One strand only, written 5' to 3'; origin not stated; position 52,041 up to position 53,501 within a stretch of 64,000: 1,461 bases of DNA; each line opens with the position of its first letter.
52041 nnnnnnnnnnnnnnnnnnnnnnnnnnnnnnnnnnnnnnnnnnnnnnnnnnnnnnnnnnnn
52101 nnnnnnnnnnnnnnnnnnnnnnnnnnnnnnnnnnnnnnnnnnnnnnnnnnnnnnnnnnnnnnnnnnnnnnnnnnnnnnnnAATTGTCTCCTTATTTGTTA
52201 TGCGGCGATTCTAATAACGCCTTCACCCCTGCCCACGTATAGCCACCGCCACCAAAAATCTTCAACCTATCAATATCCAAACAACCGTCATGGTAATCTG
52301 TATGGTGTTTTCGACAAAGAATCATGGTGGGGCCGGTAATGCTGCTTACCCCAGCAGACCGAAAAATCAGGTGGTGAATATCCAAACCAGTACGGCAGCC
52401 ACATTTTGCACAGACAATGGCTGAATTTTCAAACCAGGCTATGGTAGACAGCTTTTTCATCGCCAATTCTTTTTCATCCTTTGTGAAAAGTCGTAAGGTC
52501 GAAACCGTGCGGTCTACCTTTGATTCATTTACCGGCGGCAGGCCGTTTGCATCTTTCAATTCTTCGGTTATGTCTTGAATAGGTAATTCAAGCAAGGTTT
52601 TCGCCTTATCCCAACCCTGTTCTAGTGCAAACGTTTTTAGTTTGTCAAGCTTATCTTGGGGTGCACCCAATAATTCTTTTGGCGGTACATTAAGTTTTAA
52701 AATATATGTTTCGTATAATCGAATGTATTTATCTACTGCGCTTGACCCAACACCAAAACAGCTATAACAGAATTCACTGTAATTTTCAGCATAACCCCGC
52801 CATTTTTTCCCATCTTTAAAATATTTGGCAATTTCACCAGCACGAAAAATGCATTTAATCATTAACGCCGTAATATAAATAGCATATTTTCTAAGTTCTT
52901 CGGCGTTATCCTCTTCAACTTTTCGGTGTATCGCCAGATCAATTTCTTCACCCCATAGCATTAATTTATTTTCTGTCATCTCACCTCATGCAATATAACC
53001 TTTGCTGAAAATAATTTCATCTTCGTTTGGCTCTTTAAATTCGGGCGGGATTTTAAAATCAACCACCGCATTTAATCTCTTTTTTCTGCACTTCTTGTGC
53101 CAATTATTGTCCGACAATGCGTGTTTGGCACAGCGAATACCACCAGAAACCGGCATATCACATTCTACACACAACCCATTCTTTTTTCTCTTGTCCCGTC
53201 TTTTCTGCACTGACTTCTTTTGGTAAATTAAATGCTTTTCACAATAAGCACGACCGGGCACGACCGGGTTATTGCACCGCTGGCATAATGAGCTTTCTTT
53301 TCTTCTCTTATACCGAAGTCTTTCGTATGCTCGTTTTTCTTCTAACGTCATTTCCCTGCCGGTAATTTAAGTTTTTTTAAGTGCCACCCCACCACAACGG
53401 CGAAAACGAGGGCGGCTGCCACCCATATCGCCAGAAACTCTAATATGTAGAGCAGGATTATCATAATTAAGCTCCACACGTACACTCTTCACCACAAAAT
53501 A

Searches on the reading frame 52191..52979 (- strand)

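Call 16: search_protein_families(library=phrogs, proteins=[window:52191-52979:-], max_evalue=0.001)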
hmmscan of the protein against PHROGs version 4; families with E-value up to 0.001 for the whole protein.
window:52191-52979:- (262 aa): 1 family
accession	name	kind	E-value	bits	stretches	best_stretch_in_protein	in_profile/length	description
phrog_22514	-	DNA, RNA and nucleotide metabolism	0.00019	22.6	1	184-232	63-111/187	HNH endonuclease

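Call 78: search_protein_families(library=pfam, proteins=[window:52191-52979:-], max_evalue=0.01)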
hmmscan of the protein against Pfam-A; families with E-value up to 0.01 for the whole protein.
window:52191-52979:- (262 aa): 0 families

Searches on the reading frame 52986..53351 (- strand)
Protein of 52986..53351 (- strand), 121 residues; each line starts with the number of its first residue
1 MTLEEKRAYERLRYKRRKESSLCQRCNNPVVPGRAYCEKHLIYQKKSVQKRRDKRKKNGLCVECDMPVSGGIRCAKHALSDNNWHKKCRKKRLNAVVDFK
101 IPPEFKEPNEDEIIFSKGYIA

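Call 78: search_protein_families(library=pfam, proteins=[window:52986-53351:-], max_evalue=0.01)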
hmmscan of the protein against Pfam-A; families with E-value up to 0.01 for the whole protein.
window:52986-53351:- (121 aa): 2 families
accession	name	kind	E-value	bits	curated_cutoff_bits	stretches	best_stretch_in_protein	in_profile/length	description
PF08879.15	WRC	-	0.00026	21.1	28.6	1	25-50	15-40/43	WRC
PF13891.11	zf-C3Hc3H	-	0.00083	20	27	1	24-69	5-49/62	Potential DNA-binding domain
